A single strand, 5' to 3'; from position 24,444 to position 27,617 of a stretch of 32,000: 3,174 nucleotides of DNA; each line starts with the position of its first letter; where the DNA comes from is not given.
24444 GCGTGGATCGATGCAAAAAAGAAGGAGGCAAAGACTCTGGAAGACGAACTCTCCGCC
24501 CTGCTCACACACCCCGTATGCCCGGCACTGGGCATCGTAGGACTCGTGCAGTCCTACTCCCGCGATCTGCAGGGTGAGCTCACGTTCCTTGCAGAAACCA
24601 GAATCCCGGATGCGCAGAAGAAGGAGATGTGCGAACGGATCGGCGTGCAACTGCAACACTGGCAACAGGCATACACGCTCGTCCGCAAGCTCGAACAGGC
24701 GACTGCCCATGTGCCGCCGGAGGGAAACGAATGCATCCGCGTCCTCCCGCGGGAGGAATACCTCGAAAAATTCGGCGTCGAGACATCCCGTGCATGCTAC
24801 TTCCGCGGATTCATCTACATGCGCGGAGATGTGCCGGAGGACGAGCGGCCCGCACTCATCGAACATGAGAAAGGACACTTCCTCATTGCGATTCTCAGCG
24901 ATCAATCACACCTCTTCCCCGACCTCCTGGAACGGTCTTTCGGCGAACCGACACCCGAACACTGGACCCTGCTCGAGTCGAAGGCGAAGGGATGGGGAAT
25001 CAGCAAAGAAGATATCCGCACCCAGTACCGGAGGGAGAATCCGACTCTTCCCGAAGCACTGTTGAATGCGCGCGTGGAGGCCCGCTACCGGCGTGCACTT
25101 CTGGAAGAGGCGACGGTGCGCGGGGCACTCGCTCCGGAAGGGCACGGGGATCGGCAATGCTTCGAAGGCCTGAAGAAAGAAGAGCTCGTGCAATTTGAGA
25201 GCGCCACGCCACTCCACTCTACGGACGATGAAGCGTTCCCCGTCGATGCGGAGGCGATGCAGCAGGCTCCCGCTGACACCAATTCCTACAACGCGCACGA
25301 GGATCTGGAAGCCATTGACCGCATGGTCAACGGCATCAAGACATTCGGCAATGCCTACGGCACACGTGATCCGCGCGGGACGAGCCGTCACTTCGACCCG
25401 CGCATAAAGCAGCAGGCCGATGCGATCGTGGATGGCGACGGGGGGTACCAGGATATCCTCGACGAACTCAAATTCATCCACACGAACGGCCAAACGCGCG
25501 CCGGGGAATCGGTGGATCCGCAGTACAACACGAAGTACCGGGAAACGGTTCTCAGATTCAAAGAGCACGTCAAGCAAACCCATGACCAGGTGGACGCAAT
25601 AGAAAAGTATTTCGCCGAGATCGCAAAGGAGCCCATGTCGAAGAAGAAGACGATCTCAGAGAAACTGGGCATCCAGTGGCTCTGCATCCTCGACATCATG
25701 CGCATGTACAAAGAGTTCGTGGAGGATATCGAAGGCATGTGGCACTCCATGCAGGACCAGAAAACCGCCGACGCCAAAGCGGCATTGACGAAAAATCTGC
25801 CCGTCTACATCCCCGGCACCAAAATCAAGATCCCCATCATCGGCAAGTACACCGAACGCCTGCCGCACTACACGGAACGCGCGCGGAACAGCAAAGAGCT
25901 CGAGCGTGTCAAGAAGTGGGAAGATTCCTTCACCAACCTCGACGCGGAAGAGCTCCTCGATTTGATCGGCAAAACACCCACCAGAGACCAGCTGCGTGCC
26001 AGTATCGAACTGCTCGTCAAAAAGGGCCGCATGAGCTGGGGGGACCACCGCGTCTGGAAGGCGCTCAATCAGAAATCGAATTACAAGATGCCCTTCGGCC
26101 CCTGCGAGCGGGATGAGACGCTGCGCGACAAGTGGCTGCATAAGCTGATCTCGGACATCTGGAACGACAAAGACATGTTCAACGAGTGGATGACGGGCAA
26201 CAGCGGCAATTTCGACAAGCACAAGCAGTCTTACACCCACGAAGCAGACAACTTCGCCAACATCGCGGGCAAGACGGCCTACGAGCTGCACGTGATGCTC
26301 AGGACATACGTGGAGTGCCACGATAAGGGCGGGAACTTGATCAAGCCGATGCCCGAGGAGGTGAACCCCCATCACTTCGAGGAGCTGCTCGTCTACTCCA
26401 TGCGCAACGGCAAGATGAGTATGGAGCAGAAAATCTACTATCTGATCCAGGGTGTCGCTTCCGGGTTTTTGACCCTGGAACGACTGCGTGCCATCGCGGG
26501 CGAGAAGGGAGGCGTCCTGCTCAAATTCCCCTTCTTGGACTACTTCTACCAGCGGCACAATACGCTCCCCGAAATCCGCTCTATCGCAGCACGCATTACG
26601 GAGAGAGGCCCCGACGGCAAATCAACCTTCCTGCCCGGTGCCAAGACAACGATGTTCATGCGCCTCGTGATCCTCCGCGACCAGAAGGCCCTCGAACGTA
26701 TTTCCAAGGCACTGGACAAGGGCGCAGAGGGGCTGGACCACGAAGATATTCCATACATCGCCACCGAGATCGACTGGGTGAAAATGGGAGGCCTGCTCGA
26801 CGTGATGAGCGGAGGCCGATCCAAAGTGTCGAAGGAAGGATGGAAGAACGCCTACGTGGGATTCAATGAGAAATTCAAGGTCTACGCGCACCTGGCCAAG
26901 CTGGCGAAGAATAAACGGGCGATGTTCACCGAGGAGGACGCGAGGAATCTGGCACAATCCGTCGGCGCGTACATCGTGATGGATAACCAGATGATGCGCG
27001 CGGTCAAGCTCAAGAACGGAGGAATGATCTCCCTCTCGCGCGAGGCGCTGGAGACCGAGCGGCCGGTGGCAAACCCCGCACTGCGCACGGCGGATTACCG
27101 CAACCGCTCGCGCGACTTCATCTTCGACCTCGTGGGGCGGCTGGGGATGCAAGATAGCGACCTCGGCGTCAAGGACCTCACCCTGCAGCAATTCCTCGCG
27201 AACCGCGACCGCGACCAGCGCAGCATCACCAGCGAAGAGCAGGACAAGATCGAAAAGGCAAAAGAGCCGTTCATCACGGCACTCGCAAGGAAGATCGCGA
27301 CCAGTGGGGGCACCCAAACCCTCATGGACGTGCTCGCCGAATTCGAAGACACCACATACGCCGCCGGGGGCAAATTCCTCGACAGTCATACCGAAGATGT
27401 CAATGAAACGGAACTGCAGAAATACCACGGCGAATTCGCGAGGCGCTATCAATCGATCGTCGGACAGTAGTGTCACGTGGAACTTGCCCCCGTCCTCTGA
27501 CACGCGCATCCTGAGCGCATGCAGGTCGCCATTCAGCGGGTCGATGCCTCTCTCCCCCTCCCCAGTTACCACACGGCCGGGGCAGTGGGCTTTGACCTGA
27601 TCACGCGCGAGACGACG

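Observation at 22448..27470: Adjacent gene pair (stop and start 1 nt apart): a small 2-TM protein and a 1,517-aa orphan protein with one HExxH motif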

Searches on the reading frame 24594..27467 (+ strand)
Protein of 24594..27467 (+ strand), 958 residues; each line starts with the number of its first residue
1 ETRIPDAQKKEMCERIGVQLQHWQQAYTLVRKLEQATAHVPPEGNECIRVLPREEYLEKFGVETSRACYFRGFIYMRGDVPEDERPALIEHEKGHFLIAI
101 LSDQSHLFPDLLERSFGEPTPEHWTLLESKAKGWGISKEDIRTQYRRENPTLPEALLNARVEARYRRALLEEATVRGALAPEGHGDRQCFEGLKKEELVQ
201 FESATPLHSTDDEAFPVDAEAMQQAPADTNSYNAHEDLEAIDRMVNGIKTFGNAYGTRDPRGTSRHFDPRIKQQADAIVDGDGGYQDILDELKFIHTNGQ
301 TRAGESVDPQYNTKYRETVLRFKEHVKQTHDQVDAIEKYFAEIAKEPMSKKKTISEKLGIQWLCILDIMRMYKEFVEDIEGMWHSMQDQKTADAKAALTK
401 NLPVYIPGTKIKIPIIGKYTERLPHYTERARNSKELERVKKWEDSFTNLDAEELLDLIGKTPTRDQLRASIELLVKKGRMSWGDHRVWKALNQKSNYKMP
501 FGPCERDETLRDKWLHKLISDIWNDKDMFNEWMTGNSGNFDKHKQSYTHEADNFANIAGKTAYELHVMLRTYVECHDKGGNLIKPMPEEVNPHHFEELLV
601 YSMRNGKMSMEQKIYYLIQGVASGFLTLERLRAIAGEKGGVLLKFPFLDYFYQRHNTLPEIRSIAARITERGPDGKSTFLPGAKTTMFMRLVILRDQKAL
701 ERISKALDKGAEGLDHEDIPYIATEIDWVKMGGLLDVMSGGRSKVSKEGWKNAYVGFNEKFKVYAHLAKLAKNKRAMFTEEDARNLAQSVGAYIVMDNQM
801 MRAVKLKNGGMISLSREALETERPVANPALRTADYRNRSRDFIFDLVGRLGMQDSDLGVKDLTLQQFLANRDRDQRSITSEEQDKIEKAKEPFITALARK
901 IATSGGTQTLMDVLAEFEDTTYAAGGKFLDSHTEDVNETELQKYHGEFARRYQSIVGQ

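Call 26: search_solved_structures(query=A2, max_evalue=10, show_alignments=2)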
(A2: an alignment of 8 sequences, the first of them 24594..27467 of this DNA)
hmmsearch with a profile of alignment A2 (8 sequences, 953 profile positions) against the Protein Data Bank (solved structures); distinct sequences matched with E-value up to 10: 0.

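Call 30: predict_structure(alignment_id=A2)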
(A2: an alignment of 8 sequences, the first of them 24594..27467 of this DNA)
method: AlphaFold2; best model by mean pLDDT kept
length: 958 residues; sequences in the alignment: 8
mean_pLDDT: 64.7   pTM: 0.45
mean pLDDT of the five models: 64.7, 63.6, 62.6, 60.8, 58.0
residues with pLDDT >= 90: 64; 70-90: 397; 50-70: 230; < 50: 267
segments of 3 or more residues with pLDDT < 50: 1-5, 15-20, 41-44, 100-119, 177-187, 192-230, 345-447, 461-468, 475-480, 498-501, 506-510, 524-556, 739-743
pLDDT, mean of each block of 10 residues (from residue 1): 44 49 52 52 57 77 67 73 68 56 41 41 69 72 70 67 68 52 46 39 35 36 40 75 85 73 64 84 83 87 79 83 88 75 45 30 33 34 35 40 42 31 31 40 47 51 48 48 58 56 48 54 46 32 28 44 79 77 68 73 67 86 82 61 68 78 88 79 81 75 69 60 79 63 62 88 87 80 85 90 74 76 78 90 91 91 90 85 90 91 85 84 73 72 76 73
secondary structure, 60 per line:
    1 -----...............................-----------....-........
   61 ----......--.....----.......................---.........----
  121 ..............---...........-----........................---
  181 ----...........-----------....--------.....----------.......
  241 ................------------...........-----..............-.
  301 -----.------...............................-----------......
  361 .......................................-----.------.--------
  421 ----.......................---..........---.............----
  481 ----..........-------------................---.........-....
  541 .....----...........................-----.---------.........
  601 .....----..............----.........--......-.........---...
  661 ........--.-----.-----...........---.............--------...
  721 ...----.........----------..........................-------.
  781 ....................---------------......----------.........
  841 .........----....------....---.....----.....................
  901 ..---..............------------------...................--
elements in order (helices of 4 or more, strands of 3 or more residues): H6-36 E48-51 H53-60 E65-70 E73-77 H82-104 H108-116 H121-134 H138-148 H154-177 H185-195 E207-210 H219-223 H234-256 H269-279 H285-298 H313-343 H355-399 H425-447 H451-460 H464-476 H485-494 H508-523 H527-535 H537-545 H550-575 H592-605 H610-623 H628-636 H639-644 H646-654 H658-668 H683-693 H697-709 H718-723 H728-736 H747-772 H780-800 H816-821 H832-849 H854-857 H864-867 H871-875 H880-902 H906-919 H938-956

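Call 32: fold_search(model_id=the predicted structure, library=pdb)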
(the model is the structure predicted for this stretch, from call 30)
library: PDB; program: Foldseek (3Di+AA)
matches with E <= 10: 298; with E <= 0.001: 0
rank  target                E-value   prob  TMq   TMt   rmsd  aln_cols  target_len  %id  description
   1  8tkp_A                1.5e-01  0.09  0.07  0.09  26.9       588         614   10  Structure of the C. elegans TMC-2 complex (released 2024-03-27)
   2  8csp_V                2.1e-01  0.12  0.08  0.14  18.7       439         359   12  Human mitochondrial small subunit assembly intermediate (State A) (released 2022-12-14)
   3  7zyf_B                2.4e-01  0.15  0.09  0.10  20.0       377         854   11  Insulin regulated aminopeptidase (IRAP) in complex with a nanomolar alpha hydroxy beta amino acid based inhibitor. (released 2022-07-20)
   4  7dkh_A                3.0e-01  0.08  0.08  0.08  36.2      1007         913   12  Crystal structure of the Ctr9/Paf1/Cdc73/Rtf1 quaternary complex (released 2021-11-24)
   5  9gkm_A                3.1e-01  0.13  0.10  0.08  22.7       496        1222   12  Structure of HECT E3 TRIP12 forming K29/K48-branched Ubiquitin chains (released 2025-05-21)
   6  7q2y_D                3.2e-01  0.10  0.12  0.12  33.6      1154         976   10  Cryo-EM structure of clamped S.cerevisiae condensin-DNA complex (form II) (released 2022-03-23)
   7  3jap_o                4.7e-01  0.08  0.09  0.12  22.1       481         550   14  Structure of a partial yeast 48S preinitiation complex in closed conformation (released 2015-08-12)
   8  8ptw_CV               6.1e-01  0.11  0.10  0.15  17.8       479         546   10  Chaetomium thermophilum Rix1-complex (released 2023-11-15)
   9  4imi_C                6.3e-01  0.15  0.12  0.26  20.1       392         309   13  Novel Modifications on C-terminal Domain of RNA Polymerase II can Fine- tune the Phosphatase Activity of Ssu72. (released 2013-08-07)
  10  4z7i_A                6.3e-01  0.13  0.10  0.11  18.9       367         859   10  Crystal structure of insulin regulated aminopeptidase in complex with ligand (released 2015-08-26)
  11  9joz                  6.9e-01  0.06  0.07  0.13  20.9       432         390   10  outward-open hSLC19A1 (released 2025-02-26)
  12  8p0i_B                6.9e-01  0.06  0.08  0.08  20.0       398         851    9  Crystal structure of the open conformation of insulin-regulated aminopeptidase in complex with a small-MW inhibitor (released 2024-09-04)
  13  3nmz_B                7.2e-01  0.12  0.10  0.19  17.0       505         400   10  Crystal structure of APC complexed with Asef (released 2011-07-06)
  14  7q2z_E                7.2e-01  0.06  0.10  0.11  38.7       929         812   11  Cryo-EM structure of S.cerevisiae condensin Ycg1-Brn1-DNA complex (released 2022-04-06)
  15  7f6m_A                7.5e-01  0.13  0.10  0.22  17.6       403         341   10  Crystal structure of APC complexed with a peptide inhibitor MAI-516 (released 2022-06-29)
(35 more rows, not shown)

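Call 33: search_protein_representatives(alignment_id=A2)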
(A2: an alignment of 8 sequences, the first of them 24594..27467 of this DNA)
Query: 8 sequences, 953 profile positions. Proteins with E-value up to 0.001 (for the whole library): 479; up to 1e-10: 394; up to 1e-30: 127. The best 150 are listed.
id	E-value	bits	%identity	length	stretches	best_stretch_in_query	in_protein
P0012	0.0e+00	1687.7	-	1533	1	1-952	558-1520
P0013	0.0e+00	1533.0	-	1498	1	1-952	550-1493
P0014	0.0e+00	1391.4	-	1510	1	6-947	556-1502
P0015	0.0e+00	1335.2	-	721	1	244-952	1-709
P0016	0.0e+00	1318.2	-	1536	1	6-950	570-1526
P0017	0.0e+00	1282.7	-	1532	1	4-950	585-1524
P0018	0.0e+00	1235.8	-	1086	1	2-920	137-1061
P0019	0.0e+00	1144.5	-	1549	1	2-926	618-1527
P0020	0.0e+00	1055.2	-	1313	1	2-952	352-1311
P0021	5.5e-180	617.1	-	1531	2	215-952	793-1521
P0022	7.6e-167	573.6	-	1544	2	213-922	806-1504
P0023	3.3e-166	571.5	-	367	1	589-952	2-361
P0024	4.6e-164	564.4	-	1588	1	65-915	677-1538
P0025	8.4e-164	563.5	-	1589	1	69-923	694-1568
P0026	6.6e-156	537.4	-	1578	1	22-903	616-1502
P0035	3.1e-148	512.0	-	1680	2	68-852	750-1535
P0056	4.3e-138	478.5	-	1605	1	16-926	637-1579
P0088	1.7e-117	410.3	-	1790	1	293-879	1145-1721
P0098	2.8e-113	396.3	-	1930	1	312-914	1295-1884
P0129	4.5e-50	187.1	-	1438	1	432-930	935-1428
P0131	8.4e-41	156.4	-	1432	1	189-822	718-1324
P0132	2.6e-39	151.5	-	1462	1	430-855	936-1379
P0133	1.9e-34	135.4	-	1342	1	430-784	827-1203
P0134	1.7e-32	128.9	-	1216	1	430-796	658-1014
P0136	2.6e-32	128.3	-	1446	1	431-861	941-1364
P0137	3.5e-32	127.9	-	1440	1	430-911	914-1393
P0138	4.2e-32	127.7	-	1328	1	418-818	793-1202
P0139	3.0e-30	121.5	-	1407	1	430-766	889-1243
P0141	4.6e-30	120.9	-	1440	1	430-902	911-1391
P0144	1.9e-29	118.9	-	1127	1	432-851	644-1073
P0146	5.4e-29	117.4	-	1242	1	429-914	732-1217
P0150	2.7e-28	115.0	-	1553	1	430-918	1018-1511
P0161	8.3e-27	110.1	-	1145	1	430-887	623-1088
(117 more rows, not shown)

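Call 37: list_cluster_members(proteins=[P0016, P0024, P0035, P0056, P0088, P0098, P0129, P0137, P0146, P0150])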
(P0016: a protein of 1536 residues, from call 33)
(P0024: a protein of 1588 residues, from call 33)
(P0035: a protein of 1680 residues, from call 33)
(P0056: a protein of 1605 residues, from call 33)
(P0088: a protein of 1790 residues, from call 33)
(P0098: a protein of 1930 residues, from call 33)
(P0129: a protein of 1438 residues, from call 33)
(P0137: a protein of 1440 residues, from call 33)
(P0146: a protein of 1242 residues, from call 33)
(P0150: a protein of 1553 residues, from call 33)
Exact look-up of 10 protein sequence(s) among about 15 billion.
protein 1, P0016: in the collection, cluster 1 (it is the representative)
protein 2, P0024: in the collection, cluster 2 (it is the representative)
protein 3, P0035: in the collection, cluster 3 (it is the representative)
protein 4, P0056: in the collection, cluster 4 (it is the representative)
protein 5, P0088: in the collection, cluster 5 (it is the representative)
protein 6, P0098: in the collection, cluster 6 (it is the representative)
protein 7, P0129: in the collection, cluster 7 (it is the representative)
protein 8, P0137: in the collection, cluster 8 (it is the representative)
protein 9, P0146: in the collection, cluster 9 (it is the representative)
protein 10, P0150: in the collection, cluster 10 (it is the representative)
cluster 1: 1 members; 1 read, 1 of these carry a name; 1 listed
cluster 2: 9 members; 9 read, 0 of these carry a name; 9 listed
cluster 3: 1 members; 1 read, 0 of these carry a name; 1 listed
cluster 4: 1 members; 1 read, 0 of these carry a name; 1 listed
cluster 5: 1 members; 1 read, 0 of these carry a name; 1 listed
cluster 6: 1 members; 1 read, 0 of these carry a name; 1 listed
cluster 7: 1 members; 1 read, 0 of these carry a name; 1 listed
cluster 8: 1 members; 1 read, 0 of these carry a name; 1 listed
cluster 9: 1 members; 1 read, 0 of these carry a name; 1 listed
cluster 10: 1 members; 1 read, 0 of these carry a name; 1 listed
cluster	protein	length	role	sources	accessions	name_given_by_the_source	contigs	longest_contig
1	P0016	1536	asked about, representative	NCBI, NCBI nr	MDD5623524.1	MAG: hypothetical protein PHI23_02335 [Candidatus Peribacteraceae bacterium] | hypothetical protein [Candidatus Peribacteraceae bacterium]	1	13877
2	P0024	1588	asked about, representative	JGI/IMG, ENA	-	-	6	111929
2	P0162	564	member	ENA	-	-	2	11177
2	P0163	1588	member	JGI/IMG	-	-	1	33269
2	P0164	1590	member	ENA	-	-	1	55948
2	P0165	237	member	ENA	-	-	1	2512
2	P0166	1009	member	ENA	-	-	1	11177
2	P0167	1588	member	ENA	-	-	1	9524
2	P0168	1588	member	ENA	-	-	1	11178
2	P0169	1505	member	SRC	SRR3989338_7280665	-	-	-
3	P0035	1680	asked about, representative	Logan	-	-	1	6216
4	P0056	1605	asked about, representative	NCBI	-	-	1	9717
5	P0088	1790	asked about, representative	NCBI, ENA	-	-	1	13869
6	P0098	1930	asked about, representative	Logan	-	-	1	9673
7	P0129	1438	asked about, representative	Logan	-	-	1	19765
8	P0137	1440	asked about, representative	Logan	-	-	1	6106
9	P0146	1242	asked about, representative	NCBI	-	-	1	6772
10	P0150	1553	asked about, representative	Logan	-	-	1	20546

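Call 48: search_protein_families(library=pfam, proteins=[P0137, P0146, P0150, P0133, P0141, P0161, P0134], max_evalue=0.01)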
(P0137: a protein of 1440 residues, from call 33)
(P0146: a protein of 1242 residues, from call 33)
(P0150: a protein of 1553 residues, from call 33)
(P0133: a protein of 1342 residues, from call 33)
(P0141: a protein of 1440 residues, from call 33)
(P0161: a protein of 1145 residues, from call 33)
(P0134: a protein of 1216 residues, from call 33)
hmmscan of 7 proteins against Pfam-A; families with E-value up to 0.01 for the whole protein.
P0137 (1440 aa): 0 families

P0146 (1242 aa): 0 families

P0150 (1553 aa): 1 family
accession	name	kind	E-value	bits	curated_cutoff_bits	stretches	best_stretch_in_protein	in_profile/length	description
PF13864.11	Enkurin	-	0.0054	17.6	23.6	0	1410-1445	46-81/92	Calmodulin-binding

P0133 (1342 aa): 0 families

P0141 (1440 aa): 0 families

P0161 (1145 aa): 0 families

P0134 (1216 aa): 0 families

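Call 60: predict_structure(alignment_id=A6)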
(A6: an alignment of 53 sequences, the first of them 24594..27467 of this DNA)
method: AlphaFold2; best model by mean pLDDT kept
length: 958 residues; sequences in the alignment: 53
mean_pLDDT: 86.9   pTM: 0.71
mean pLDDT of the five models: 86.9, 86.2, 84.9, 84.6, 84.5
residues with pLDDT >= 90: 609; 70-90: 238; 50-70: 55; < 50: 56
segments of 3 or more residues with pLDDT < 50: 202-230, 359-364, 366-383
pLDDT, mean of each block of 10 residues (from residue 1): 70 83 94 95 94 93 89 95 95 97 90 86 93 91 90 94 94 95 91 71 47 38 43 85 93 91 85 94 92 90 89 92 96 93 85 60 46 45 53 60 74 70 72 84 92 91 90 96 93 92 91 95 94 96 96 93 97 89 90 97 92 96 93 86 89 85 93 93 92 90 87 87 94 86 92 96 94 89 94 97 88 94 92 96 97 97 96 93 96 96 94 95 88 69 69 82
secondary structure, 60 per line:
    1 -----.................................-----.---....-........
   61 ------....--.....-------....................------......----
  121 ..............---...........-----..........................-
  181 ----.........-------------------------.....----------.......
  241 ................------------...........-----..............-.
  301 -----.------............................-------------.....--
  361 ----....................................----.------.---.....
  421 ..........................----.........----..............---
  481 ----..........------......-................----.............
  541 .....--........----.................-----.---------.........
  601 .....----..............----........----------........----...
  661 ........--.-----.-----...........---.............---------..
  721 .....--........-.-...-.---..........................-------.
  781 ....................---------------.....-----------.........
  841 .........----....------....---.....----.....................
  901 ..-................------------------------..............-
elements in order (helices of 4 or more, strands of 3 or more residues): H6-38 E48-51 H53-60 E67-70 E73-77 H85-104 H111-116 H121-134 H138-148 H154-179 H185-193 H219-223 H234-256 H269-279 H285-298 H313-340 H354-358 H365-400 H416-446 H451-459 H464-477 H485-494 H501-506 H508-523 H528-545 H548-555 H560-575 H592-605 H610-623 H628-635 H646-653 H658-668 H683-693 H697-709 H719-725 H728-735 H747-772 H780-800 H816-820 H832-849 H854-857 H864-867 H871-875 H880-902 H904-919 H944-957
